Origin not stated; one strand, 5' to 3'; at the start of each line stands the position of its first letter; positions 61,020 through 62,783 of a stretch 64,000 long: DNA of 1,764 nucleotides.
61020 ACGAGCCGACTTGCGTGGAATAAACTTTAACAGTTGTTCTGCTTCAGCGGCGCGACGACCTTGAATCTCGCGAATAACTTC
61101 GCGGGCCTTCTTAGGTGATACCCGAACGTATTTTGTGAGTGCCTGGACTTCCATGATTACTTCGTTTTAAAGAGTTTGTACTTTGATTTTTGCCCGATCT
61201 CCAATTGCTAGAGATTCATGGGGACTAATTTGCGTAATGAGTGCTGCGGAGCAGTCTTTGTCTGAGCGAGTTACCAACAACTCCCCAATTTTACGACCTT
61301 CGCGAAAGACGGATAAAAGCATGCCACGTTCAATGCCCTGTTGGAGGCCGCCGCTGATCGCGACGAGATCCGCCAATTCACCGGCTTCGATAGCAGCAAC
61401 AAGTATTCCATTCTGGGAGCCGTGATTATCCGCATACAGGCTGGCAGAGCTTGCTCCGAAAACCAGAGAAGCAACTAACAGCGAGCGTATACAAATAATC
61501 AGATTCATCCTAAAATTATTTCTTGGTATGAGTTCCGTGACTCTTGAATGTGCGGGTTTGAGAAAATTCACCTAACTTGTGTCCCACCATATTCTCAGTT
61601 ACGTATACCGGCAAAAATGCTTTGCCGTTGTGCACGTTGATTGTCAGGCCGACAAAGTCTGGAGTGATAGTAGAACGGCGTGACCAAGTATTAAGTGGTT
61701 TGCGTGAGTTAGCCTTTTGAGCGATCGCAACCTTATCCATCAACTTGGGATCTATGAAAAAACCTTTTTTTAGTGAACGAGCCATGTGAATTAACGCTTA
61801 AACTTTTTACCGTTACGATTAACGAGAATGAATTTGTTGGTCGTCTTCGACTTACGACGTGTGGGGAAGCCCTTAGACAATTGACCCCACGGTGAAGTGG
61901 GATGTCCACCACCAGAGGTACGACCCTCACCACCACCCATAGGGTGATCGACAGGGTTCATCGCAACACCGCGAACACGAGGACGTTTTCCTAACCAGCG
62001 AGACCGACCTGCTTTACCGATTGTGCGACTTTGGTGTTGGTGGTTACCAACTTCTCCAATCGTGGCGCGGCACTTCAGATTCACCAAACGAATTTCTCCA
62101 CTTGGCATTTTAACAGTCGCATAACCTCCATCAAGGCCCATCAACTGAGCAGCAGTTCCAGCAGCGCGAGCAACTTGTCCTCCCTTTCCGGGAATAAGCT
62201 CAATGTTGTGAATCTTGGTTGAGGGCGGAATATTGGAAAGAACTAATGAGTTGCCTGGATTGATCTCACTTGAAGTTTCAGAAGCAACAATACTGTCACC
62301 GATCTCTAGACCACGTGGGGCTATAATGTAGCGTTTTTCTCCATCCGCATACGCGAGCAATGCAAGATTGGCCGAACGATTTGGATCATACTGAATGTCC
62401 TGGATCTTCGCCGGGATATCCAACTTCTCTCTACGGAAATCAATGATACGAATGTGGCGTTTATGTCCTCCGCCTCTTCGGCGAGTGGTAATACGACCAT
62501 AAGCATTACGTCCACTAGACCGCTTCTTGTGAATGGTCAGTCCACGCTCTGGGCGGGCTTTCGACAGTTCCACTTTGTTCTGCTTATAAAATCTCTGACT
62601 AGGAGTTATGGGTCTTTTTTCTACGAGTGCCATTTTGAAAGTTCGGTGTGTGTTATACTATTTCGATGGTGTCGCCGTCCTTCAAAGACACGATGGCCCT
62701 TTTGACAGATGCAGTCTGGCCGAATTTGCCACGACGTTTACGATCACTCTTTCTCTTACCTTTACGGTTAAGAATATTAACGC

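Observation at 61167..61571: Signal-peptide ORF inserted between rpsS and rplV inside the S10 ribosomal operon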

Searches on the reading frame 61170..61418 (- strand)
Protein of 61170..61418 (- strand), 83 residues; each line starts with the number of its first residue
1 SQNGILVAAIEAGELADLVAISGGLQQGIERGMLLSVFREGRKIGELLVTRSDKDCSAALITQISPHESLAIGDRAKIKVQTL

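Call 59: predict_structure(alignment_id=A4)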
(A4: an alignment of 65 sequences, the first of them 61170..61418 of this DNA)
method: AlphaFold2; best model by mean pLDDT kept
length: 83 residues; sequences in the alignment: 65
mean_pLDDT: 93.1   pTM: 0.81
mean pLDDT of the five models: 93.1, 92.0, 90.8, 90.9, 90.0
residues with pLDDT >= 90: 75; 70-90: 5; 50-70: 2; < 50: 1
segments of 3 or more residues with pLDDT < 50: none
pLDDT, mean of each block of 10 residues (from residue 1): 85 96 92 95 96 96 96 95 72
secondary structure, 60 per line:
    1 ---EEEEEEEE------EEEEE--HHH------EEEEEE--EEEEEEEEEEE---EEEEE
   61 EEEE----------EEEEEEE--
elements in order: E4-11 E18-22 E34-39 E42-52 E56-64 E75-81

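Call 61: fold_search(model_id=the predicted structure, library=pdb)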
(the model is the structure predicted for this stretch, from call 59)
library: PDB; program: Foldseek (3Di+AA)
matches with E <= 10: 1110; with E <= 0.001: 0
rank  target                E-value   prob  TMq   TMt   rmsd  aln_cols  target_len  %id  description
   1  9a4o_A                8.0e-03  0.99  0.46  0.08   5.9        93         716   19  Integrative model of IF2-TAGH by crosslinking MS and deep learning (released 2024-09-18)
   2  8z5n_0                1.2e-02  1.00  0.54  0.16   7.2        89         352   20  Cryo-EM structure of the LPHT ring (released 2025-10-22)
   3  3w1e                  1.4e-02  1.00  0.64  0.17   5.9        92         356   18  Structure of FlgT, a flagellar basal body component protein (released 2013-04-03)
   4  7eft_A                2.0e-02  1.00  0.53  0.25   9.5        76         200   21  Crystal structure of cell shape-determining protein MreC (released 2021-10-20)
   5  9o19_B                2.1e-02  1.00  0.61  0.12   3.3        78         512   18  Pseudomonas aeruginosa ATPase State1 (released 2025-12-10)
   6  2j5u_A                2.3e-02  1.00  0.50  0.22   3.0        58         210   19  MreC Lysteria monocytogenes (released 2006-12-11)
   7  6oqv_A                2.5e-02  1.00  0.63  0.12   3.4        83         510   18  E. coli ATP Synthase State 2b (released 2020-06-03)
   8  4pgo                  2.6e-02  0.99  0.47  0.44   9.7        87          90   14  Crystal structure of hypothetical protein PF0907 from Pyrococcus furiosus solved by sulfur SAD using Swiss Light Source  (released 2014-12-10)
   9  8ftm_B                2.8e-02  1.00  0.66  0.10   3.8        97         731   12  Setx-ssRNA-ADP-SO4 complex (released 2023-10-25)
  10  9o19_A                3.1e-02  1.00  0.61  0.12   3.3        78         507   18  Pseudomonas aeruginosa ATPase State1 (released 2025-12-10)
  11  8b8h_A                3.1e-02  1.00  0.55  0.15   4.7        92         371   20  Structure of DCS-resistant variant D322N of alanine racemase from M. tuberculosis in complex with DCS (released 2023-04-05)
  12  8dbs_A                3.2e-02  1.00  0.66  0.13   3.1        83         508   18  E. coli ATP synthase imaged in 10mM MgATP State2 "half-up" Fo classified (released 2023-01-25)
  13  9o1c_C                3.2e-02  1.00  0.61  0.12   3.2        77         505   19  Pseudomonas aeruginosa ATPase State2 (released 2025-12-10)
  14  6wnq_A                3.2e-02  1.00  0.63  0.12   3.4        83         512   18  E. coli ATP Synthase State 2a (released 2020-06-03)
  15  6oqr_C                3.6e-02  1.00  0.65  0.13   3.2        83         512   18  E. coli ATP Synthase ADP State 1a (released 2020-06-03)
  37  7eft_B                6.8e-02  1.00  0.51  0.22   5.0        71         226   21  Crystal structure of cell shape-determining protein MreC (released 2021-10-20)
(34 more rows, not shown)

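Call 86: find_related_loci(query=A4, collection=metagenome_contigs, flank=1500)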
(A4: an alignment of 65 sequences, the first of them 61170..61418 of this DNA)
Query A4 (83 aa) in metagenome_contigs; peptide patterns used: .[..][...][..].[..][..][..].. (x = any residue, [..] = any of these).
96 stretches matched a pattern; 39 encode a relative of the query (tblastn E <= 1e-3); 39 distinct loci.
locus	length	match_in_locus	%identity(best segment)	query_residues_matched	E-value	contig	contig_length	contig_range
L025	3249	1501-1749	89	1-83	2e-44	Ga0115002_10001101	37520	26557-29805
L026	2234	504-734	95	7-83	1e-43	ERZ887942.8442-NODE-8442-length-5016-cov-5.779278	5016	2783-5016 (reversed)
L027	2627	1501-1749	71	1-83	3e-37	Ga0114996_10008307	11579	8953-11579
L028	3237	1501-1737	73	5-83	2e-35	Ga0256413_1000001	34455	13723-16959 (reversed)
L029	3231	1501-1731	65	7-83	5e-30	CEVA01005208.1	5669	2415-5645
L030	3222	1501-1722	41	7-80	3e-16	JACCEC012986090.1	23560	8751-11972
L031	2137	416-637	41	7-80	3e-16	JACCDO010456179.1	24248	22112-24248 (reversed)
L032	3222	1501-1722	43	7-80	4e-15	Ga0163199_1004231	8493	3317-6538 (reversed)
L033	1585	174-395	41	7-80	2e-14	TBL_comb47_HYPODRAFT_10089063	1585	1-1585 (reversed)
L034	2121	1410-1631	39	7-80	6e-14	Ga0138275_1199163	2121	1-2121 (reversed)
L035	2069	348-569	39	7-80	1e-13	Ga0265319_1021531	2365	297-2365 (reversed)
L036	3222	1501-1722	39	7-80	3e-13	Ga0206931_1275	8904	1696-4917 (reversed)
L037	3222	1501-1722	36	7-80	3e-13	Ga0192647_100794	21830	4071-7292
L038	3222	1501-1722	38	7-80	3e-13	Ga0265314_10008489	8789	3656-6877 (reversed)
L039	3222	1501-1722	36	7-80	4e-13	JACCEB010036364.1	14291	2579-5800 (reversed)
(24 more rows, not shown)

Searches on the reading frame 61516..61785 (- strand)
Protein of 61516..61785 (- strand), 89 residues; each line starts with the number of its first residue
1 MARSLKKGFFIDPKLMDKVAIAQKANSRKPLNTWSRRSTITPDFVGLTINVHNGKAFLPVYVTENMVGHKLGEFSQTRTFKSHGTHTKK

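Call 3: search_protein_families(library=pfam, proteins=[window:61516-61785:-], max_evalue=1)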
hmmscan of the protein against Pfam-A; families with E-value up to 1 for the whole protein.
window:61516-61785:- (89 aa): 1 family
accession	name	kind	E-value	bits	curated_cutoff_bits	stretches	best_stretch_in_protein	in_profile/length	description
PF00203.26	Ribosomal_S19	-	1.3e-34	118.3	27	1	3-83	1-81/81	Ribosomal protein S19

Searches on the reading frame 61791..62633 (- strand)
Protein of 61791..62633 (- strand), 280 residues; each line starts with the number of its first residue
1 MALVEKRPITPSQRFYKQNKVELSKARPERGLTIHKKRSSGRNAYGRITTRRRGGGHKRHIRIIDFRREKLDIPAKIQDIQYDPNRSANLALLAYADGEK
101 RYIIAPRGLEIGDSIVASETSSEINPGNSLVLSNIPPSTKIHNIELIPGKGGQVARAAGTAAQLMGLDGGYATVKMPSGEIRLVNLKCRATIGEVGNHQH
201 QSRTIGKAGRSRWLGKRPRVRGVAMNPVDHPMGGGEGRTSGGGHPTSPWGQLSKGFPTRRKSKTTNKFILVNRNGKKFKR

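Call 83: list_cluster_members(proteins=[L015:1790-2659:+, L015:3786-4418:+, L022:1376-2221:+, L022:3207-3839:+, L024:1340-2182:+, L024:2203-2472:+, L018:1858-2703:+, L017:1840-2685:+, L020:1341-2207:+, window:61791-62633:-])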
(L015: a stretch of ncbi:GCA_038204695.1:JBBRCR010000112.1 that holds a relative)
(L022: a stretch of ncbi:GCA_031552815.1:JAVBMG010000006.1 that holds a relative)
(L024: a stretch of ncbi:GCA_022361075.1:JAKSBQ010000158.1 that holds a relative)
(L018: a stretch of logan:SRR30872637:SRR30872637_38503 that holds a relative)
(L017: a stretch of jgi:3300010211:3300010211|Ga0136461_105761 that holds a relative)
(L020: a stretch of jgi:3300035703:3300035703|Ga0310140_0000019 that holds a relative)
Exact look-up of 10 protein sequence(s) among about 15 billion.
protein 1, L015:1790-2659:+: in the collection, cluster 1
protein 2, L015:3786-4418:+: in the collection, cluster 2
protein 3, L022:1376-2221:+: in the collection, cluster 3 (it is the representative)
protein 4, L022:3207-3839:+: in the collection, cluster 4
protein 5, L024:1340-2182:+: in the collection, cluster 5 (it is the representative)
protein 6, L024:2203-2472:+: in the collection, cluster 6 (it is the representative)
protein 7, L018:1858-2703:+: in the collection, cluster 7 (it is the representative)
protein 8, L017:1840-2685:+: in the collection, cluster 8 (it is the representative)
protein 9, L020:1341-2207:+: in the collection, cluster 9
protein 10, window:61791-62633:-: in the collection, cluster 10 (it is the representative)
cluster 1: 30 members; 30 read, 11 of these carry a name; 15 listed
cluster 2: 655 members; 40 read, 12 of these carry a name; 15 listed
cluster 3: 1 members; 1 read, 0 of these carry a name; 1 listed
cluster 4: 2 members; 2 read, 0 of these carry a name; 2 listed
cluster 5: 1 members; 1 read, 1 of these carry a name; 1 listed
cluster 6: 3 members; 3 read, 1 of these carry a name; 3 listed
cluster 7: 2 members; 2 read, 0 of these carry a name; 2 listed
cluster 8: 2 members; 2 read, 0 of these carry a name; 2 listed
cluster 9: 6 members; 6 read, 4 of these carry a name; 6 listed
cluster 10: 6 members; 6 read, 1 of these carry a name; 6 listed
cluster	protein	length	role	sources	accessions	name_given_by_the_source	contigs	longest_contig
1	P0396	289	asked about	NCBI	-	-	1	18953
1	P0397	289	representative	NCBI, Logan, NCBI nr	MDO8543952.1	MAG: 50S ribosomal protein L2 [Opitutaceae bacterium] | 50S ribosomal protein L2 [Opitutaceae bacterium]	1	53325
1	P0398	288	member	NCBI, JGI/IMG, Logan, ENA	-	large subunit ribosomal protein L2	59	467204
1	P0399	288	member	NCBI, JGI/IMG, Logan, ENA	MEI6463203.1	MAG: 50S ribosomal protein L2 [Verrucomicrobiota bacterium] | large subunit ribosomal protein L2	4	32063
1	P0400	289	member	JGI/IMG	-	large subunit ribosomal protein L2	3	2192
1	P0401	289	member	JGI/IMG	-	large subunit ribosomal protein L2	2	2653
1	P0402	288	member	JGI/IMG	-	large subunit ribosomal protein L2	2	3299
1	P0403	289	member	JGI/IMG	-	large subunit ribosomal protein L2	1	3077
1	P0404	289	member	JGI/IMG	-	large subunit ribosomal protein L2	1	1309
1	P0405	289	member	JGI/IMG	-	large subunit ribosomal protein L2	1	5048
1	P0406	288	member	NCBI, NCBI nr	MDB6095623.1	MAG: ribosomal protein [Verrucomicrobia bacterium] | ribosomal protein [Verrucomicrobiota bacterium]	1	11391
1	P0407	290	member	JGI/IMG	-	large subunit ribosomal protein L2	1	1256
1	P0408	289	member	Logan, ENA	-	-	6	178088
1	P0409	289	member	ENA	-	-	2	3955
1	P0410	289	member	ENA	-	-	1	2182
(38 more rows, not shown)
